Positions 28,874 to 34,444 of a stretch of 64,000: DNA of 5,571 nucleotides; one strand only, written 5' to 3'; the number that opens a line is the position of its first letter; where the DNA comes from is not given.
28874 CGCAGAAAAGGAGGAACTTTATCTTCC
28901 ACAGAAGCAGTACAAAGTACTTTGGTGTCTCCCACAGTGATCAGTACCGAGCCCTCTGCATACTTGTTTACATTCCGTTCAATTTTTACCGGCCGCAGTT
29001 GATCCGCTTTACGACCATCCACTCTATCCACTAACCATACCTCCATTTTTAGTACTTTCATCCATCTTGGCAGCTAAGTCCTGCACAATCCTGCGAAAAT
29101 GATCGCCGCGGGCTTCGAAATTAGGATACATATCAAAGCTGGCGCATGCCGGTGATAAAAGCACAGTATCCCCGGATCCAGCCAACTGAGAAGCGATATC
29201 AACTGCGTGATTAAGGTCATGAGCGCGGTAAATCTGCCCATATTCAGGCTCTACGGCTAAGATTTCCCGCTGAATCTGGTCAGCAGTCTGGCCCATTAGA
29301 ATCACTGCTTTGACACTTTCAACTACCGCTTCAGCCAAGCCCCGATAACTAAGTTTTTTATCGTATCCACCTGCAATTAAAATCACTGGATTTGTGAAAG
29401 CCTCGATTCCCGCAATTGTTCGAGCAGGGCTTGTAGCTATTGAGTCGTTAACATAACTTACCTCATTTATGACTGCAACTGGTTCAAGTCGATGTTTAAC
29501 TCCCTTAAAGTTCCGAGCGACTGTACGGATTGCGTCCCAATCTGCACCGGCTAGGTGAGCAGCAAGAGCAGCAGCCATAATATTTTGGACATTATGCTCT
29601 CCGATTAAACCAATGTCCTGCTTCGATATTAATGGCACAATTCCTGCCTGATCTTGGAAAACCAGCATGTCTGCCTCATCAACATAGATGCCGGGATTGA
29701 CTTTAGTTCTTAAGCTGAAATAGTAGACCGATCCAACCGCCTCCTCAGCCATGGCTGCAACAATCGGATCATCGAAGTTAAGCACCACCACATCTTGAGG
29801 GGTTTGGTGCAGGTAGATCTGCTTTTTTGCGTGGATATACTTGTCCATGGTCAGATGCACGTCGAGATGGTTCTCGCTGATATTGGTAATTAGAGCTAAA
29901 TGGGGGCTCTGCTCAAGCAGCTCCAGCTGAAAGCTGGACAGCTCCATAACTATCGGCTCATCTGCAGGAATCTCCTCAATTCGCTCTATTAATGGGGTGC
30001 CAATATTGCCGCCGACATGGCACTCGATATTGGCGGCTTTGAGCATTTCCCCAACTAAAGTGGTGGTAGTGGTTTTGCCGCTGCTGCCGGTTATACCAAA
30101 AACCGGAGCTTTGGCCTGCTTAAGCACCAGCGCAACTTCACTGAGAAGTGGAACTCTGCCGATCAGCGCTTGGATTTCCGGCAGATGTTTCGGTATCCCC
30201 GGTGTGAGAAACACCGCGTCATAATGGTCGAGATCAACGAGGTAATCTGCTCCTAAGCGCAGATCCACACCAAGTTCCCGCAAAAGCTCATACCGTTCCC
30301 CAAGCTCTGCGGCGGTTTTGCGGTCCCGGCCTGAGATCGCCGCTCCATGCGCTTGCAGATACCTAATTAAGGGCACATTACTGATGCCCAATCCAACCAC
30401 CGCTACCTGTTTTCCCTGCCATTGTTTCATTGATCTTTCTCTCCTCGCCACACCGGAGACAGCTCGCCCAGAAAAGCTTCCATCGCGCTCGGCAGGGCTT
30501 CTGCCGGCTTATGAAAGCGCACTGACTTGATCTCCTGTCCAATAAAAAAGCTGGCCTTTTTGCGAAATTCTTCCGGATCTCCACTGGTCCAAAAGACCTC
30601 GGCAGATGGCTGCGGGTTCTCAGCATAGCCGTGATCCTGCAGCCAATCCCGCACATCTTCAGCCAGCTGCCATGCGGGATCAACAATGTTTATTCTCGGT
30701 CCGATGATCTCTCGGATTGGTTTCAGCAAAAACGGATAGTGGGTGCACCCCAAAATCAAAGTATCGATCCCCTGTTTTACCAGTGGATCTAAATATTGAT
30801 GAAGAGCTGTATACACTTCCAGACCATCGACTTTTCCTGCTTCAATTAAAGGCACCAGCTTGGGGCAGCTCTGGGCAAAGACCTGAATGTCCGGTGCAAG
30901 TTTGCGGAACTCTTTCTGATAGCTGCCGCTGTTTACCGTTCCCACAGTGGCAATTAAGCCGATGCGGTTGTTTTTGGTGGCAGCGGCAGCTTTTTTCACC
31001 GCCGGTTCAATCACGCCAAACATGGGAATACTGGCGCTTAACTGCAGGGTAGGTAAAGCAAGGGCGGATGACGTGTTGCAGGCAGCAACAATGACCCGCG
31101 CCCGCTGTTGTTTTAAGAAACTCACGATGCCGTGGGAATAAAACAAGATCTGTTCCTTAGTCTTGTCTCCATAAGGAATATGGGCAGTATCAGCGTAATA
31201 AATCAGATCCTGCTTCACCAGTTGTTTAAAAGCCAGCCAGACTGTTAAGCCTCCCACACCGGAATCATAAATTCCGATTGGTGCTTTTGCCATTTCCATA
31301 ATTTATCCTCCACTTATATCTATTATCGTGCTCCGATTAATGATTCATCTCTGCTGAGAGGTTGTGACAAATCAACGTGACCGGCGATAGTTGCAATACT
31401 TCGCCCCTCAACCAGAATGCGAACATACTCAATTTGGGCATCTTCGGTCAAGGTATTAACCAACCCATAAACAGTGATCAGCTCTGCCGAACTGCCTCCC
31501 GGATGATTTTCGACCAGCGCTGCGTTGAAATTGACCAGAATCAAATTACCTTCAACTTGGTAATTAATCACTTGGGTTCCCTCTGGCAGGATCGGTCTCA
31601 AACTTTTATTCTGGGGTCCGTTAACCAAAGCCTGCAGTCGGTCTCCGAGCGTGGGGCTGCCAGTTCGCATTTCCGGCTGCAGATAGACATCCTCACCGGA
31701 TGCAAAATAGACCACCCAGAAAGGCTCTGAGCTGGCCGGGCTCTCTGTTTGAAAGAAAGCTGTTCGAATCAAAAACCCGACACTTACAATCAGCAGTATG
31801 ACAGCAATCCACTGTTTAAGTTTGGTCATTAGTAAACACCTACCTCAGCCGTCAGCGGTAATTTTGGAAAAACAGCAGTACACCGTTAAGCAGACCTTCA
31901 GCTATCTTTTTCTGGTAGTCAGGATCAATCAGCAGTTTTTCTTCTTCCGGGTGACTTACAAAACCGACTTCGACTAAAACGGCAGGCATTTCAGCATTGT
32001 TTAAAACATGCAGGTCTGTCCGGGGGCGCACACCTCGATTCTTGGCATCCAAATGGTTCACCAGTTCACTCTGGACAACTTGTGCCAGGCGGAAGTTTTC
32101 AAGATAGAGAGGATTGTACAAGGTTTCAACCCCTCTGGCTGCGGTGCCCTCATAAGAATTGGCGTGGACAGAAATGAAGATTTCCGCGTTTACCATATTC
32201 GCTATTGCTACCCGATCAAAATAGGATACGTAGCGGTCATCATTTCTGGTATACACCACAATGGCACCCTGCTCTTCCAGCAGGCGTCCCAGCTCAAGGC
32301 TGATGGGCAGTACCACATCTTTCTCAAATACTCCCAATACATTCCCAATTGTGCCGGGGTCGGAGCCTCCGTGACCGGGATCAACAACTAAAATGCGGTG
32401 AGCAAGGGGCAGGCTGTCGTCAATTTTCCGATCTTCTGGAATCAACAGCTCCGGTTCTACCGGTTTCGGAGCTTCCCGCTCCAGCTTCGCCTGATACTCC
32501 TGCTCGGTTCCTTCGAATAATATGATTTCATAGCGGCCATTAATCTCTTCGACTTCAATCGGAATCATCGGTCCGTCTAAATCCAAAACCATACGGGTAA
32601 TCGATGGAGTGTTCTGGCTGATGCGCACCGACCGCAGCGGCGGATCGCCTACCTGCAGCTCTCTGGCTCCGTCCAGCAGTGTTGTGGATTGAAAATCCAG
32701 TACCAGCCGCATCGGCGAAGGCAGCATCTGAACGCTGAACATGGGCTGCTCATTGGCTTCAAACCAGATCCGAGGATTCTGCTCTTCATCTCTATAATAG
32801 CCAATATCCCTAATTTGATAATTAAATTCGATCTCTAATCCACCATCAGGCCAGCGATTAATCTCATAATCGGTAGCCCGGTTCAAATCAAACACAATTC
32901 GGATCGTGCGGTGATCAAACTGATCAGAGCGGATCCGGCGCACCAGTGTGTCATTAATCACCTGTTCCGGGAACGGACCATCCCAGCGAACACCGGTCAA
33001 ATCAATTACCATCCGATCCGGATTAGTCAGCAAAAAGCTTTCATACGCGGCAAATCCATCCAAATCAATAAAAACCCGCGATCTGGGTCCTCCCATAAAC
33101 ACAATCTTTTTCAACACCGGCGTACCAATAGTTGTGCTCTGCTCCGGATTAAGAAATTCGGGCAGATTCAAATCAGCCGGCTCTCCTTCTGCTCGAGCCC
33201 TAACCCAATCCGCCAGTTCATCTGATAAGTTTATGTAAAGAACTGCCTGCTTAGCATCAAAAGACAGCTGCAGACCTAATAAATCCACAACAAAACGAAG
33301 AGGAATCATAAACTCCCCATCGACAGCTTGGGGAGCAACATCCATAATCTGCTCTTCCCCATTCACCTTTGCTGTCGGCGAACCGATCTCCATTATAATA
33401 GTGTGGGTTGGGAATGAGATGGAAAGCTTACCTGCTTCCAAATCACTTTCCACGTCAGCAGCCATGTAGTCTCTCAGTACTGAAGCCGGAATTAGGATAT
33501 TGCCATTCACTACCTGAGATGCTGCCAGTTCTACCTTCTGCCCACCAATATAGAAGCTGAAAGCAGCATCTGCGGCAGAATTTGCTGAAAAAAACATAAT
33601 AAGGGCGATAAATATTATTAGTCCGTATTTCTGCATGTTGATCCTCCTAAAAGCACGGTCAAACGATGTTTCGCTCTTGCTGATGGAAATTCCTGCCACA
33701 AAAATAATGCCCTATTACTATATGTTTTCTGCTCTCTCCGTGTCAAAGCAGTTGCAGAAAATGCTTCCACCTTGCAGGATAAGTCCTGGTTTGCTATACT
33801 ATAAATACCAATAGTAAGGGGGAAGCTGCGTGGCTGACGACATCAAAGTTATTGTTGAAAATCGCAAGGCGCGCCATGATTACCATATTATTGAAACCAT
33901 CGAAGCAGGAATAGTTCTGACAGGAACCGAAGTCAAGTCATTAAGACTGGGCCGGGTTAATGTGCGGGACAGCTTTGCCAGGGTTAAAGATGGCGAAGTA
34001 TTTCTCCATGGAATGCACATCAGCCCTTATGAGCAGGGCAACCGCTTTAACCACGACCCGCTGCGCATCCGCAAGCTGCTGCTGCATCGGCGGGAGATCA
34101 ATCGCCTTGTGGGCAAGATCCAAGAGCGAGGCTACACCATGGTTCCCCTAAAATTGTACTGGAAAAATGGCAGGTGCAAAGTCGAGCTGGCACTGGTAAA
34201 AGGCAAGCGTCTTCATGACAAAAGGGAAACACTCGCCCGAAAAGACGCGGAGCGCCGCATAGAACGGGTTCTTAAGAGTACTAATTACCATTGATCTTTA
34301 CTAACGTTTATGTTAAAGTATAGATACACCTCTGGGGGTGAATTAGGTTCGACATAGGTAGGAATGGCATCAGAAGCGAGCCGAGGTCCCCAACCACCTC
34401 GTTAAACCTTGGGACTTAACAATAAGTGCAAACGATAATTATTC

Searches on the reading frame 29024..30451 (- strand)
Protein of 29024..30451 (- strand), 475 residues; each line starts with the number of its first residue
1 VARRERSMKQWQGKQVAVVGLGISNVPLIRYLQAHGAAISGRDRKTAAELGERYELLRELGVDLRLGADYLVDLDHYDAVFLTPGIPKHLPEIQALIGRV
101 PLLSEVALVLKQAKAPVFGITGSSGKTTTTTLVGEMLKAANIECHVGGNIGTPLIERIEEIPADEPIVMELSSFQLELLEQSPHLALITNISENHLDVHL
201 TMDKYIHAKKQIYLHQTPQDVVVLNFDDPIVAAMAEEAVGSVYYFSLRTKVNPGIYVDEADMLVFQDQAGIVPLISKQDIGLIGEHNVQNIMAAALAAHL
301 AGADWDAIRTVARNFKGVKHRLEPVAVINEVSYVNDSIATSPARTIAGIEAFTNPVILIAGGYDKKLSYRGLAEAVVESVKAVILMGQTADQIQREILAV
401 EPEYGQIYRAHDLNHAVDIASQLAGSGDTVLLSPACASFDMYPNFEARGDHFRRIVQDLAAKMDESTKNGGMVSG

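Call 94: search_protein_families(library=pfam, proteins=[window:29024-30451:-], max_evalue=0.00001)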
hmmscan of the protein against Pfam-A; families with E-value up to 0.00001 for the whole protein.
window:29024-30451:- (475 aa): 3 families
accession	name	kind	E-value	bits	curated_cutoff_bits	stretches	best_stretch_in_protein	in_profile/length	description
PF08245.18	Mur_ligase_M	-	1.7e-30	106.9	24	1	120-298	1-200/200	Mur ligase middle domain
PF02875.26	Mur_ligase_C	-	2.3e-12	48.3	28.4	1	320-436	1-127/127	Mur ligase, glutamate ligase domain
PF21799.2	MurD-like_N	-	5.7e-07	30.2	27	1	14-97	1-80/88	Mur ligase MurD-like, N-terminal domain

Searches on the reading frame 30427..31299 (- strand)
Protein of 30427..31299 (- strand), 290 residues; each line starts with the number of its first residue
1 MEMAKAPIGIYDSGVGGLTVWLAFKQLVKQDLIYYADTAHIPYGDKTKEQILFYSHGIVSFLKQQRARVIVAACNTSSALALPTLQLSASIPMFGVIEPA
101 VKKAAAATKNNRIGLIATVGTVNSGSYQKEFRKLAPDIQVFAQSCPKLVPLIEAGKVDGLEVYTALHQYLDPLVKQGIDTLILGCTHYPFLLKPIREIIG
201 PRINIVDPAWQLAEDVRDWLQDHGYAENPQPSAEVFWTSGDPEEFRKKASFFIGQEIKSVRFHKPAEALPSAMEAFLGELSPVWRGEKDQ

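Call 94: search_protein_families(library=pfam, proteins=[window:30427-31299:-], max_evalue=0.00001)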
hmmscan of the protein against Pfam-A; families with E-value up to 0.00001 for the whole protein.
window:30427-31299:- (290 aa): 1 family
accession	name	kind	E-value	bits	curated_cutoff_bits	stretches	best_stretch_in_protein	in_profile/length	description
PF01177.27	Asp_Glu_race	-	2.7e-23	83.3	31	1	32-213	30-208/211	Asp/Glu/Hydantoin racemase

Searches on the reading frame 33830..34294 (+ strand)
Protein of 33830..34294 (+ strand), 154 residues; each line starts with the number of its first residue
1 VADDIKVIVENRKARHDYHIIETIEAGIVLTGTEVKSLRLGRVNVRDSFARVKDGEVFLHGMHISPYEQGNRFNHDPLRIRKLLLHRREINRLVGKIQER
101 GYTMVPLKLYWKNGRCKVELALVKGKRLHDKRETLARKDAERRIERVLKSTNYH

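Call 94: search_protein_families(library=pfam, proteins=[window:33830-34294:+], max_evalue=0.00001)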
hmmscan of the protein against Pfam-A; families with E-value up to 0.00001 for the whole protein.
window:33830-34294:+ (154 aa): 1 family
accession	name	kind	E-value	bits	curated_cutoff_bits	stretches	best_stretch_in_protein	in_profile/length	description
PF01668.23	SmpB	-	4.7e-64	215.1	27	1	8-149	1-142/143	SmpB protein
